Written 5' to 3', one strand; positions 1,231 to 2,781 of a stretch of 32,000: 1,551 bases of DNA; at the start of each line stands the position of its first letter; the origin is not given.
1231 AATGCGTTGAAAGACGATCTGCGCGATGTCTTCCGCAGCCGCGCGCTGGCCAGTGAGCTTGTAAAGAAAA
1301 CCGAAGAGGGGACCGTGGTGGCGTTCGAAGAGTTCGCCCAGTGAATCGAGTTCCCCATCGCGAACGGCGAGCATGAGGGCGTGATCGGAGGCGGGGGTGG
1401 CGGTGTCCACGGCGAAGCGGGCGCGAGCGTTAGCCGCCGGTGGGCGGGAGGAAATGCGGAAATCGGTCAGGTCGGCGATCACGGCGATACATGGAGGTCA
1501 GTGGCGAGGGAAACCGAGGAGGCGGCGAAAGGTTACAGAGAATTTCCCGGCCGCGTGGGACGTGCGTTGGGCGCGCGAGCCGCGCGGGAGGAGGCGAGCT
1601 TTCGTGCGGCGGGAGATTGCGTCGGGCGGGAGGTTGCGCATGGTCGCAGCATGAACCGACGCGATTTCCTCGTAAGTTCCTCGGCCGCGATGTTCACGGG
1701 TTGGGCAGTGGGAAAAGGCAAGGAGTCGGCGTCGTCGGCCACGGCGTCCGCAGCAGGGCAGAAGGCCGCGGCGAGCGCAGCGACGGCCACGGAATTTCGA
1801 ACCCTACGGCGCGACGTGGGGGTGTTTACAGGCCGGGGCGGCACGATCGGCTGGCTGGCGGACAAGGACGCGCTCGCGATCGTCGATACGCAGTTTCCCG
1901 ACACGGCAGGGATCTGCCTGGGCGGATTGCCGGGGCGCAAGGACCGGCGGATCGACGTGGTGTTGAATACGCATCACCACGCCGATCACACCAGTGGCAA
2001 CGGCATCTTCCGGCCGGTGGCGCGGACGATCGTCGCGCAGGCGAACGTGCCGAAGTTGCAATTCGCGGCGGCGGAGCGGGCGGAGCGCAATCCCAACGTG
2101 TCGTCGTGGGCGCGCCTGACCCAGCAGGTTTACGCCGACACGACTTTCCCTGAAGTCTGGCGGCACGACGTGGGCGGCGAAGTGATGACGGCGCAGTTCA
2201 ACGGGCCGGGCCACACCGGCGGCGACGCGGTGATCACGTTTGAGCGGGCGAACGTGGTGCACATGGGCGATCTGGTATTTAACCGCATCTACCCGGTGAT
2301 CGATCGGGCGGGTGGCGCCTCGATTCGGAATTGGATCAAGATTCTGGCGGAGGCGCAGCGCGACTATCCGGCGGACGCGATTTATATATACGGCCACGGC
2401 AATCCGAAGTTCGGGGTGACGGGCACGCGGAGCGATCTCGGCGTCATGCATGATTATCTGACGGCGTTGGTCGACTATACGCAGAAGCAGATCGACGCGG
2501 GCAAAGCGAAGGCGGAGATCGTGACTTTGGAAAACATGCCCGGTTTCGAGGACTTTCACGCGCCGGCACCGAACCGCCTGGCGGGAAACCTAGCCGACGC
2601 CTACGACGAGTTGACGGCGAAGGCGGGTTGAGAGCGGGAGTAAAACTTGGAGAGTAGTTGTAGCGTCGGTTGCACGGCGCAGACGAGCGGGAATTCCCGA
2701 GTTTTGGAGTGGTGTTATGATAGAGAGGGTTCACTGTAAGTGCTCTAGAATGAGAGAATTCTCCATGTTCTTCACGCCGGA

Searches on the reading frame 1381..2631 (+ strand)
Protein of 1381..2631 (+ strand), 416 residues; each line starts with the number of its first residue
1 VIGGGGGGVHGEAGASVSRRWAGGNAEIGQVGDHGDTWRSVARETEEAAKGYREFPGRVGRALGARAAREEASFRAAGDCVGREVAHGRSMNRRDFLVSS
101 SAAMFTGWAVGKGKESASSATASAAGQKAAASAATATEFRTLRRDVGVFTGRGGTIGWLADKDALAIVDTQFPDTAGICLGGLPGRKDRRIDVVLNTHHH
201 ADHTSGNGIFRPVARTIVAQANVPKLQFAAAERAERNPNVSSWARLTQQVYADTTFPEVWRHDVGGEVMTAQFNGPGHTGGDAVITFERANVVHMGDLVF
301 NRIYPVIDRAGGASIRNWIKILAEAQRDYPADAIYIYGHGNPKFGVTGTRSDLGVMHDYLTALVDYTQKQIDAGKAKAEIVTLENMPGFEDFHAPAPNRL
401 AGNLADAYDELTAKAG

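Call 14: search_protein_families(library=pfam, proteins=[window:1381-2631:+], max_evalue=0.001)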
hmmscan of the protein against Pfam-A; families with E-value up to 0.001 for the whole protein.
window:1381-2631:+ (416 aa): 2 families
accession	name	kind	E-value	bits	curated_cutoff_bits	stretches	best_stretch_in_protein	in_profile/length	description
PF00753.33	Lactamase_B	-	4.7e-17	63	22.7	1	152-339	4-196/196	Metallo-beta-lactamase superfamily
PF12706.13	Lactamase_B_2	-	6.8e-05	23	27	1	186-236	25-79/200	Beta-lactamase superfamily domain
